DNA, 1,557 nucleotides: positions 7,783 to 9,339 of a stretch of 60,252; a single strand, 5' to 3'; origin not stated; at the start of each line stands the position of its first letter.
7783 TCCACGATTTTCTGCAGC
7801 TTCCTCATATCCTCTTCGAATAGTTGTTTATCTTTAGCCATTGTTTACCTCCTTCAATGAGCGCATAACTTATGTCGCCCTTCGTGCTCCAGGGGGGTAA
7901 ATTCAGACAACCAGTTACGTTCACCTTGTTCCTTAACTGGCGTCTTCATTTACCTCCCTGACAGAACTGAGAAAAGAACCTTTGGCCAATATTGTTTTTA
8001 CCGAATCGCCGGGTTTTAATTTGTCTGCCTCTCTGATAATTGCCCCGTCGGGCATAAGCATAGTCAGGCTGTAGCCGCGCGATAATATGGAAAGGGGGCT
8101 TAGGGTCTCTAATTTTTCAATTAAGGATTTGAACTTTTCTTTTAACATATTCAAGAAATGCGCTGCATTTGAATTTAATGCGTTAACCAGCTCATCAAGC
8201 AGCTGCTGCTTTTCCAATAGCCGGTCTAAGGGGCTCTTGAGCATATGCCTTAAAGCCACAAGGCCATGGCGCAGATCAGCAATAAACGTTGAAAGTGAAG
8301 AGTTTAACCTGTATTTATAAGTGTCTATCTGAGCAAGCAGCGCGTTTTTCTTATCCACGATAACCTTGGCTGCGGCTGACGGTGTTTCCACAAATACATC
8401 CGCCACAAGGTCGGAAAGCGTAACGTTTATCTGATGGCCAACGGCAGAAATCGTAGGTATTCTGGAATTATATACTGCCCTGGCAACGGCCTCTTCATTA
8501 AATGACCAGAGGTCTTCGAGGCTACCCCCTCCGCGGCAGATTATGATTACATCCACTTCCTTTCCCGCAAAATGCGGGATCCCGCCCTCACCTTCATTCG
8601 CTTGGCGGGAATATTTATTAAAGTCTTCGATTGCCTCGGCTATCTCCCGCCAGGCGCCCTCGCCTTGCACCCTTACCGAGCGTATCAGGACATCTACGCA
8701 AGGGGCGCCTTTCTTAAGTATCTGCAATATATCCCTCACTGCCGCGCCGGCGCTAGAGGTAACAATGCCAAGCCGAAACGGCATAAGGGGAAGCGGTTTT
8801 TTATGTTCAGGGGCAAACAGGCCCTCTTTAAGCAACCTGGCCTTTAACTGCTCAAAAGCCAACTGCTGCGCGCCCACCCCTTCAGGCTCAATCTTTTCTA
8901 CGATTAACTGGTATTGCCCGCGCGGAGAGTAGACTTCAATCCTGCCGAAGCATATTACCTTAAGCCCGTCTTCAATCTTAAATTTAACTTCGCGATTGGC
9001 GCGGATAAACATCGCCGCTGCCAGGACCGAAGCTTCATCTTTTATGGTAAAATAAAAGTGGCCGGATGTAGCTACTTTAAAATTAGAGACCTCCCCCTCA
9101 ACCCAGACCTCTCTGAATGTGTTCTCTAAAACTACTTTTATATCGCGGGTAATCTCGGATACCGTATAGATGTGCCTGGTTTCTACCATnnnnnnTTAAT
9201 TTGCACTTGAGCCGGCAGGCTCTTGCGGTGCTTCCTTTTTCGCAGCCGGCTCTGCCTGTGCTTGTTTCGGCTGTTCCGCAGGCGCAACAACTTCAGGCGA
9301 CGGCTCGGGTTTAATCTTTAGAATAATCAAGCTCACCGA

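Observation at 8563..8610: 48-nt palindromic element inserted in frame in xseA just before the RGGGS motif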

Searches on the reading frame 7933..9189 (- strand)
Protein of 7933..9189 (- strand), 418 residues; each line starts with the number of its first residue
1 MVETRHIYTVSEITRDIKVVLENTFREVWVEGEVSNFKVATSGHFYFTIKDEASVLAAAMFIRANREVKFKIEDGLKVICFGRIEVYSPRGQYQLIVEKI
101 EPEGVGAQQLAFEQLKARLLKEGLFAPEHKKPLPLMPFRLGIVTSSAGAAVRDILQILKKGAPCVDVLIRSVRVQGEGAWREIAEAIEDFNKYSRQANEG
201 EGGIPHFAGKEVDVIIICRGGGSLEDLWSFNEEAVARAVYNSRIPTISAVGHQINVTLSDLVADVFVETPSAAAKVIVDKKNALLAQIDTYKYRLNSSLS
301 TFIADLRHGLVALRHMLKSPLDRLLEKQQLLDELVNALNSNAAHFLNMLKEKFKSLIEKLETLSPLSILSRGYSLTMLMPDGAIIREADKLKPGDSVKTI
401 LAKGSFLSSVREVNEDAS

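Call 14: search_solved_structures(query=window:7933-9189:-, show_alignments=3, max_evalue=0.001)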
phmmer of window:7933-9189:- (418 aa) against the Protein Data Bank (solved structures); distinct sequences matched with E-value up to 0.001: 1.
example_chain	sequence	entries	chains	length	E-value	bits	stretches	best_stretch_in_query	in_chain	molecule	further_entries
8txr_A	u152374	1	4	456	7.6e-88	298.6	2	6-366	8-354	Exodeoxyribonuclease 7 large subunit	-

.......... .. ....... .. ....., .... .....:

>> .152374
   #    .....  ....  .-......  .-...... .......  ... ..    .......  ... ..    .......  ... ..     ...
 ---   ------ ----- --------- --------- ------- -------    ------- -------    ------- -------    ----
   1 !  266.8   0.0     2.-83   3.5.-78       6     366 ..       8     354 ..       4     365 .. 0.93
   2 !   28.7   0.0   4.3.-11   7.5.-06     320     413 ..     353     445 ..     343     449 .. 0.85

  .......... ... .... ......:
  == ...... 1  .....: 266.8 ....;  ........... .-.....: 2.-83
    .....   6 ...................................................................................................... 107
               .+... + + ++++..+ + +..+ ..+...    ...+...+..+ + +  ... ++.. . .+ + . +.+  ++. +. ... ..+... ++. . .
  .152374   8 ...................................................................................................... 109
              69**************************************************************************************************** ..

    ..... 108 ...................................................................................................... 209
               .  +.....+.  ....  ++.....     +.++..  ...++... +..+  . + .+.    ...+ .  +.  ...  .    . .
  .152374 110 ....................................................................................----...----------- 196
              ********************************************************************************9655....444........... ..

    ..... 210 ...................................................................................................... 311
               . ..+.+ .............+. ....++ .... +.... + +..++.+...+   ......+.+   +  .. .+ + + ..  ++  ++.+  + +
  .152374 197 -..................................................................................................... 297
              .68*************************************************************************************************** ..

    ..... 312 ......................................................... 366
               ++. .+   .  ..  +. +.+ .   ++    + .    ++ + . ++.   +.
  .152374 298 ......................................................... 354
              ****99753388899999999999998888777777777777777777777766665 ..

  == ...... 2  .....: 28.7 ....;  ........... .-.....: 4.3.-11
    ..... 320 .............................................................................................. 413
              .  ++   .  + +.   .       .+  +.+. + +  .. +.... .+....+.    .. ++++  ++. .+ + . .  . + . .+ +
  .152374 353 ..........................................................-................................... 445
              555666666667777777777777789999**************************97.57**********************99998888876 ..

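Call 15: search_protein_families(library=pfam, proteins=[window:7933-9189:-])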
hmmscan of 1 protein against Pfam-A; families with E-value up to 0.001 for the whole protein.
window:7933-9189:- (418 aa): 3 families
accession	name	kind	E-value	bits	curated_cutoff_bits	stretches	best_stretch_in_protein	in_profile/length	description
PF02601.20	Exonuc_VII_L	-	9.5e-82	275.4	35.9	2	124-346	1-207/315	Exonuclease VII, large subunit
PF13742.12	tRNA_anti_2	-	3.1e-31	107.9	27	1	8-101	1-95/95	OB-fold nucleic acid binding domain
PF01336.31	tRNA_anti-codon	-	7.1e-12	45.5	27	1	28-102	1-74/75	OB-fold nucleic acid binding domain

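Call 16: find_homologous_proteins(query=window:7933-9189:-, max_evalue=1e-20)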
Query window:7933-9189:- (418 aa): 7988 proteins with E <= 1e-20 among 8000 candidates; the best 120 are listed.
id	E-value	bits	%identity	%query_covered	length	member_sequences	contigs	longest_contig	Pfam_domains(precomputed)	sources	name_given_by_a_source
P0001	4.6e-269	910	100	100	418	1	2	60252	PF02601.21,PF13742.13,PF01336.32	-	-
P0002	1.5e-202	691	74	99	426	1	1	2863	PF02601.21,PF13742.13,PF01336.32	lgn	-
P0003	1.1e-201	688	76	99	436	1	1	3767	PF02601.21,PF13742.13,PF01336.32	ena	-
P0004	2.1e-201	687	73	99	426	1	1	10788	PF02601.21,PF13742.13,PF01336.32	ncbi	-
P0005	2.9e-201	687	76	99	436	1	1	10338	PF02601.21,PF13742.13,PF01336.32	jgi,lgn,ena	-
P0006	5.4e-201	686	76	99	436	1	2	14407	PF02601.21,PF13742.13,PF01336.32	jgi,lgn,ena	jgi:exodeoxyribonuclease VII large subunit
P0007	1.4e-200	685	74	99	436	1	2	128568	PF02601.21,PF13742.13,PF01336.32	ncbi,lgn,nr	ncbi:MAG: exodeoxyribonuclease VII large subunit [Candidatus Omnitrophica bacterium]|nr:exodeoxyribo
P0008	1.1e-199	682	73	99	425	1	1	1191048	PF02601.21,PF13742.13,PF01336.32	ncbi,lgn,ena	-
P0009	1.4e-199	681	75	98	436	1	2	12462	PF02601.21,PF13742.13,PF01336.32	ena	-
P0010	5.5e-199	679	74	99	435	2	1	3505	PF02601.21,PF13742.13,PF01336.32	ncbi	-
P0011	1.5e-197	675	72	99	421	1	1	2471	PF02601.21,PF13742.13,PF01336.32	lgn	-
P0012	1.9e-197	674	74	99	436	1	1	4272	PF02601.21,PF13742.13,PF01336.32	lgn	-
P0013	1.9e-196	671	72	99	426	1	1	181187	PF02601.21,PF13742.13,PF01336.32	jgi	-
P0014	2.6e-195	667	73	99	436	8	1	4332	PF02601.21,PF13742.13,PF01336.32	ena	-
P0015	2.9e-195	667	74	99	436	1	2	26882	PF02601.21,PF13742.13,PF01336.32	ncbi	-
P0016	3.1e-195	667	73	99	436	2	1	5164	PF02601.21,PF13742.13,PF01336.32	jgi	-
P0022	4.9e-191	653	71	98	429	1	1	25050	PF02601.21,PF13742.13,PF01336.32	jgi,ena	-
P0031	4.0e-188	644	72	98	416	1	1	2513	PF02601.21,PF13742.13,PF01336.32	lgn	-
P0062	4.3e-184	630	72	99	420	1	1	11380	PF02601.21,PF13742.13,PF01336.32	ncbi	-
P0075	1.9e-183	628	70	99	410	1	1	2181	PF02601.21,PF13742.13,PF01336.32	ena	-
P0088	4.8e-182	624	69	99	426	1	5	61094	PF02601.21,PF13742.13,PF01336.32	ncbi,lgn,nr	ncbi:MAG: exodeoxyribonuclease VII large subunit [Candidatus Omnitrophica bacterium]|nr:exodeoxyribo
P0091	1.0e-181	623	72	95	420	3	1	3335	PF02601.21,PF13742.13,PF01336.32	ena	-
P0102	4.8e-180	617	69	99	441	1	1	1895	PF02601.21,PF13742.13,PF01336.32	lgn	-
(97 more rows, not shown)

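Call 24: find_encoding_contigs(protein=P0004, flank=10000, max_places=2)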
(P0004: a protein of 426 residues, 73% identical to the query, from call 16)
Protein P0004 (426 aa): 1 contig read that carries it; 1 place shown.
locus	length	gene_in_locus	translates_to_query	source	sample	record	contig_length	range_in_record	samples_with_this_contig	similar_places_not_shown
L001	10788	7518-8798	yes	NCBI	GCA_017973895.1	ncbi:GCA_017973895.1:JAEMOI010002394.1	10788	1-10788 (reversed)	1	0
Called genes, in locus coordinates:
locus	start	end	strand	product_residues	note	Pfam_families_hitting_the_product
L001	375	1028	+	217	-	PF12225:DUF5981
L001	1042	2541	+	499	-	PF01592:NifU_N, PF14890:Intein_splicing (faint), PF14528:LAGLIDADG_3, PF01592:NifU_N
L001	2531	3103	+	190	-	PF01812:5-FTHF_cyc-lig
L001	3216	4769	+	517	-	PF12072:RNase_Y_N, PF00013:KH_1 (weak), PF01966:HD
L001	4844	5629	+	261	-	PF00149:Metallophos (weak), PF13277:YmdB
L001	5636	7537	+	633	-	PF00150:Cellulase (weak), PF01229:Glyco_hydro_39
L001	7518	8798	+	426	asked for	PF13742:tRNA_anti_2, PF01336:tRNA_anti-codon, PF02601:Exonuc_VII_L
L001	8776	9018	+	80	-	PF02609:Exonuc_VII_S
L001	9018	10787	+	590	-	?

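Call 25: find_encoding_contigs(protein=P0075, flank=10000, max_places=2)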
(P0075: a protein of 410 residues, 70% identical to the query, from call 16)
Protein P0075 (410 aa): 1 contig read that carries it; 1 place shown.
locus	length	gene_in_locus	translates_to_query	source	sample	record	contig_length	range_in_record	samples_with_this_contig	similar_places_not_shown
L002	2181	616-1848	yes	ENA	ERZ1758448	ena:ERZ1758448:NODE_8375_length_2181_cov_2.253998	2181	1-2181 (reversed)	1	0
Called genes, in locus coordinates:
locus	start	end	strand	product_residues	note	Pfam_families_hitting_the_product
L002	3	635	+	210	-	?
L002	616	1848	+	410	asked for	PF13742:tRNA_anti_2, PF01336:tRNA_anti-codon, PF02601:Exonuc_VII_L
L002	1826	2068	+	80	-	PF02609:Exonuc_VII_S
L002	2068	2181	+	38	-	?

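Call 26: find_encoding_contigs(protein=P0022, flank=10000, max_places=2)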
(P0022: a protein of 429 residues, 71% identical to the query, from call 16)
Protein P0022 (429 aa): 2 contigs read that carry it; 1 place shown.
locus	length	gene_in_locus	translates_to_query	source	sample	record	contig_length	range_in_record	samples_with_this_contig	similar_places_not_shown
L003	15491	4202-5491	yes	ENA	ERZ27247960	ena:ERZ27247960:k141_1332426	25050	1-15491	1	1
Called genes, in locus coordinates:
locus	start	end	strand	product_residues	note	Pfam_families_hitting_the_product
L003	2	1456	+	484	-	?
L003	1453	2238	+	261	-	PF00149:Metallophos, PF13277:YmdB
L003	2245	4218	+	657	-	PF01229:Glyco_hydro_39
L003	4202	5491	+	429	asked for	PF13742:tRNA_anti_2, PF01336:tRNA_anti-codon, PF02601:Exonuc_VII_L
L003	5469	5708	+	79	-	PF02609:Exonuc_VII_S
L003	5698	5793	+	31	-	-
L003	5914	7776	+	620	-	PF13292:DXP_synthase_N, PF02779:Transket_pyr, PF02780:Transketolase_C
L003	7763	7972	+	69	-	PF12838:Fer4_7 (faint), PF13187:Fer4_9 (faint), PF25160:LdpA_Fe-S-bd (faint), PF12797:Fer4_2 (faint), PF12837:Fer4_6 (weak), PF13237:Fer4_10, PF00037:Fer4 (weak), PF14697:Fer4_21 (weak), +1 more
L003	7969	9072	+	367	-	PF01855:POR_N, PF02780:Transketolase_C (weak), PF17147:PFOR_II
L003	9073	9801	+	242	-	PF02775:TPP_enzyme_C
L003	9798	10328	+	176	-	PF01558:POR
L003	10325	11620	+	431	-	PF00749:tRNA-synt_1c, PF19269:Anticodon_2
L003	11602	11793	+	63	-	-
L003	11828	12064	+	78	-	-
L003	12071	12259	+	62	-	-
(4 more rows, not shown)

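Call 44: find_related_loci(query=window:7933-9189:-, collection=metagenome_contigs, flank=3000)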
Query window:7933-9189:- (418 aa) in metagenome_contigs; peptide patterns used: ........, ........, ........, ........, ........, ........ (x = any residue, [..] = any of these).
600 stretches matched a pattern (row limit reached: there are more); 572 encode a relative of the query (tblastn E <= 1e-3); the best 80 are kept; 80 distinct loci.
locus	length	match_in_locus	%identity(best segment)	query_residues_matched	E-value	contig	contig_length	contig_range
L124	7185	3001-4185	69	4-414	0e+0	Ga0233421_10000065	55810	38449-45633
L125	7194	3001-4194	66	3-416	0e+0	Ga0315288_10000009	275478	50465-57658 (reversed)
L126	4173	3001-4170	64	5-410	2e-179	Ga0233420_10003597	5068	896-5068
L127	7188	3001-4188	63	5-416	4e-175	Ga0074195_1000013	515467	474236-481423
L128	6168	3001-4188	47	6-415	1e-122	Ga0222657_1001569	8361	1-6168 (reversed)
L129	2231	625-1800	47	7-412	5e-124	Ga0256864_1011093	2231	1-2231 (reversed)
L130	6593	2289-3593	43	5-410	4e-110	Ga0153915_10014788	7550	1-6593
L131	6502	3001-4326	42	3-415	1e-108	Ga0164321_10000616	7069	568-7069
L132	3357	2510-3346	55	5-299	2e-104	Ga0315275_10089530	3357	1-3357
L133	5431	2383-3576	41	7-413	1e-100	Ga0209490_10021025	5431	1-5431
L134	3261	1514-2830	42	2-411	1e-100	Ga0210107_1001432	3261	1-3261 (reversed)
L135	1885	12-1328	38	9-418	2e-102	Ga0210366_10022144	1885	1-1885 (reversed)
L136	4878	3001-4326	37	5-417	9e-97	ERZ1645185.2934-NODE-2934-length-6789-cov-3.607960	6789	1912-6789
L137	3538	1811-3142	39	4-418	4e-97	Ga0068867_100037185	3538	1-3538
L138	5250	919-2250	39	4-418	8e-96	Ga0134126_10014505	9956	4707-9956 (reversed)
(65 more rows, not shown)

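Call 45: find_encoding_contigs(protein=P0003, flank=3000, max_places=1)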
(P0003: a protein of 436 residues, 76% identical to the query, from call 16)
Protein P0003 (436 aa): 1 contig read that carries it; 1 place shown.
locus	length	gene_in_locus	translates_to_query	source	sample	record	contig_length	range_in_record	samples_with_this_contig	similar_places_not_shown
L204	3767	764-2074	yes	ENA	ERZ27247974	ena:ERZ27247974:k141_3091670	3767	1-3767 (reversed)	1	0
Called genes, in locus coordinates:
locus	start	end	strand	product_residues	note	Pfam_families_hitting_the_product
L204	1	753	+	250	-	?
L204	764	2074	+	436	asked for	PF13742:tRNA_anti_2, PF01336:tRNA_anti-codon, PF02601:Exonuc_VII_L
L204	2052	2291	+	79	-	PF02609:Exonuc_VII_S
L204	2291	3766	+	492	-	?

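Call 46: find_encoding_contigs(protein=P0062, flank=3000, max_places=1)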
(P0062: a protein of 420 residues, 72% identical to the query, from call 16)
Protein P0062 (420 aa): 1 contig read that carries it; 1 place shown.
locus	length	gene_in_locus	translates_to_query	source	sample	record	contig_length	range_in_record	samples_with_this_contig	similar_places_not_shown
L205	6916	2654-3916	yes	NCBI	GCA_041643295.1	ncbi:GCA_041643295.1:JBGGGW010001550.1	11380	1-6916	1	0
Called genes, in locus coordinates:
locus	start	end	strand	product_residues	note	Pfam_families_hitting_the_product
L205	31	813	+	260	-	PF00149:Metallophos, PF13277:YmdB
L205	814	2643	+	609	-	PF01229:Glyco_hydro_39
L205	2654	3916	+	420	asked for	PF13742:tRNA_anti_2, PF01336:tRNA_anti-codon, PF02601:Exonuc_VII_L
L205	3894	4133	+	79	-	PF02609:Exonuc_VII_S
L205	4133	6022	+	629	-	PF13292:DXP_synthase_N, PF00456:Transketolase_N (faint), PF02779:Transket_pyr, PF02780:Transketolase_C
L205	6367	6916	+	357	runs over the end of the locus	PF01855:POR_N, PF02780:Transketolase_C (weak), PF17147:PFOR_II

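Call 47: find_encoding_contigs(protein=P0091, flank=3000, max_places=1)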
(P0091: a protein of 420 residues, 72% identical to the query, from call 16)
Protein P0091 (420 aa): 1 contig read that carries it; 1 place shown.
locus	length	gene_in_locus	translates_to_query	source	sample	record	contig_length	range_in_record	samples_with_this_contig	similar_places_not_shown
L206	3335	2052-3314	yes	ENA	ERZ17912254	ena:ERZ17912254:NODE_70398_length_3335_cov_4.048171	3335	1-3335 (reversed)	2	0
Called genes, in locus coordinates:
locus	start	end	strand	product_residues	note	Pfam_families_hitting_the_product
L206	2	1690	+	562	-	?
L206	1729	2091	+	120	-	PF07238:PilZ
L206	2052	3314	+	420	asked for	PF13742:tRNA_anti_2, PF01336:tRNA_anti-codon, PF02601:Exonuc_VII_L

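Call 48: find_encoding_contigs(protein=P0031, flank=3000, max_places=1)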
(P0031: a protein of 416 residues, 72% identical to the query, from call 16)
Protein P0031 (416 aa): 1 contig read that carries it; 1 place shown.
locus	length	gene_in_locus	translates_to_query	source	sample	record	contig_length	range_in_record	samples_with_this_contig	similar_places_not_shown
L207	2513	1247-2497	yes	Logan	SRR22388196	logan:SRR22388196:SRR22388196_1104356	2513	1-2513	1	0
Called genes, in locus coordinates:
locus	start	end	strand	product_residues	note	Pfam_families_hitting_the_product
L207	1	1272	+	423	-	?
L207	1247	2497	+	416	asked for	PF13742:tRNA_anti_2, PF01336:tRNA_anti-codon, PF02601:Exonuc_VII_L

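Call 49: find_encoding_contigs(protein=P0016, flank=3000, max_places=1)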
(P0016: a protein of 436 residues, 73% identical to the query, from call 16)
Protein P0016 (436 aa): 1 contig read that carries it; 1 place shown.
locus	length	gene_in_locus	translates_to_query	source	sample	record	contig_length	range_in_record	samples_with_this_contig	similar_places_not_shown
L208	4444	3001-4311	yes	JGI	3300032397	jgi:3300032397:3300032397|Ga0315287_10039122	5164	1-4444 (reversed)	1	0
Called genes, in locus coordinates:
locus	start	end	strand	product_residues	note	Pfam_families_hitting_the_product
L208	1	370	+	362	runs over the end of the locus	?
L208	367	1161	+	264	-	PF00149:Metallophos (weak), PF13277:YmdB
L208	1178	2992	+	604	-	PF01229:Glyco_hydro_39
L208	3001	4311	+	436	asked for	PF13742:tRNA_anti_2, PF01336:tRNA_anti-codon, PF02601:Exonuc_VII_L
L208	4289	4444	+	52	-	?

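Call 50: find_encoding_contigs(protein=P0102, flank=3000, max_places=1)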
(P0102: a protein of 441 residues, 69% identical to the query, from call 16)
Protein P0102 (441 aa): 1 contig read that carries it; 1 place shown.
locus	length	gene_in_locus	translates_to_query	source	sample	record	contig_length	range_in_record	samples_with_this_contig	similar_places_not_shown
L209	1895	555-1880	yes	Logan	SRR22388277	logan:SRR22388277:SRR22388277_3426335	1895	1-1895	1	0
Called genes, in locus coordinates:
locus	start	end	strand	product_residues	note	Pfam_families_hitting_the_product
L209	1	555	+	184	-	?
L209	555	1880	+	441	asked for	PF13742:tRNA_anti_2, PF01336:tRNA_anti-codon, PF02601:Exonuc_VII_L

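Call 51: find_encoding_contigs(protein=P0008, flank=10000, max_places=1)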
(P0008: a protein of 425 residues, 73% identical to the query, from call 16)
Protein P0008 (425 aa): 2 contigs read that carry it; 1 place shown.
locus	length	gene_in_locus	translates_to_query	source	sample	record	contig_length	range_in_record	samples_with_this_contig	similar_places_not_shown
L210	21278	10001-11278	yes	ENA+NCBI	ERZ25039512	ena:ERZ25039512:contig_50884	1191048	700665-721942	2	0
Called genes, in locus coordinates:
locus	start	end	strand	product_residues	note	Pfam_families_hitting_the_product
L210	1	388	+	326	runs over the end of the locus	-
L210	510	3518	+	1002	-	-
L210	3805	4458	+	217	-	PF12225:DUF5981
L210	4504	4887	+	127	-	PF01592:NifU_N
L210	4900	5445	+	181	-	PF01812:5-FTHF_cyc-lig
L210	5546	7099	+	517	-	PF12072:RNase_Y_N, PF00013:KH_1 (weak), PF01966:HD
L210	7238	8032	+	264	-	PF00149:Metallophos (weak), PF13277:YmdB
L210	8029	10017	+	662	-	PF00150:Cellulase (weak), PF01229:Glyco_hydro_39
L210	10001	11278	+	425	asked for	PF13742:tRNA_anti_2, PF01336:tRNA_anti-codon, PF02601:Exonuc_VII_L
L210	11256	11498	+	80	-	PF02609:Exonuc_VII_S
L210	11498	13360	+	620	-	PF13292:DXP_synthase_N, PF02779:Transket_pyr, PF02780:Transketolase_C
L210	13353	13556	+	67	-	PF12797:Fer4_2 (faint), PF12837:Fer4_6 (weak), PF13237:Fer4_10, PF00037:Fer4, PF14697:Fer4_21 (weak), PF12800:Fer4_4 (faint), PF12838:Fer4_7 (weak), PF13187:Fer4_9 (weak)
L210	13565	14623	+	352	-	PF01855:POR_N, PF02780:Transketolase_C, PF17147:PFOR_II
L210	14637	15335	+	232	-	PF02775:TPP_enzyme_C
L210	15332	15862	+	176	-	PF01558:POR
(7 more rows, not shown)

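Call 52: find_encoding_contigs(protein=P0088, flank=10000, max_places=1)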
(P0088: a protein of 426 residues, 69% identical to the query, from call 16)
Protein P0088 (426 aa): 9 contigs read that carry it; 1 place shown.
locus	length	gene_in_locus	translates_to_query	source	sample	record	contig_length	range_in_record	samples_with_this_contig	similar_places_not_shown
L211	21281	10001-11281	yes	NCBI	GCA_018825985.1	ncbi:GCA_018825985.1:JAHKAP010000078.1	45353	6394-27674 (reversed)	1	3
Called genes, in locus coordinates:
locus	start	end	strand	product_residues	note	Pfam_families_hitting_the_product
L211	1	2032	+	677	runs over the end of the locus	PF03483:B3_4, PF03484:B5, PF17759:tRNA_synthFbeta, PF03147:FDX-ACB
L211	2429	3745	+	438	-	PF05496:RuvB_N, PF13191:AAA_16 (faint), PF07728:AAA_5 (faint), PF00004:AAA, PF16193:AAA_assoc_2, PF12002:MgsA_C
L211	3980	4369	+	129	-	PF07238:PilZ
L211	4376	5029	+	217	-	PF12225:DUF5981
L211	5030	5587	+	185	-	PF01812:5-FTHF_cyc-lig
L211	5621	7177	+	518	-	PF12072:RNase_Y_N, PF00013:KH_1, PF01966:HD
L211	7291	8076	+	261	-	PF00149:Metallophos (weak), PF13277:YmdB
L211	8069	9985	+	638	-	PF01229:Glyco_hydro_39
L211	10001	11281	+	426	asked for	PF13742:tRNA_anti_2, PF01336:tRNA_anti-codon, PF02601:Exonuc_VII_L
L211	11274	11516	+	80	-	PF02609:Exonuc_VII_S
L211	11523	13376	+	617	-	PF13292:DXP_synthase_N, PF02779:Transket_pyr, PF02780:Transketolase_C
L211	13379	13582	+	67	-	PF12837:Fer4_6 (weak), PF12838:Fer4_7, PF13237:Fer4_10, PF14697:Fer4_21 (faint), PF00037:Fer4 (weak)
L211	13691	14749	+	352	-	PF01855:POR_N, PF17147:PFOR_II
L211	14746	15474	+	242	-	PF02775:TPP_enzyme_C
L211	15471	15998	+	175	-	PF01558:POR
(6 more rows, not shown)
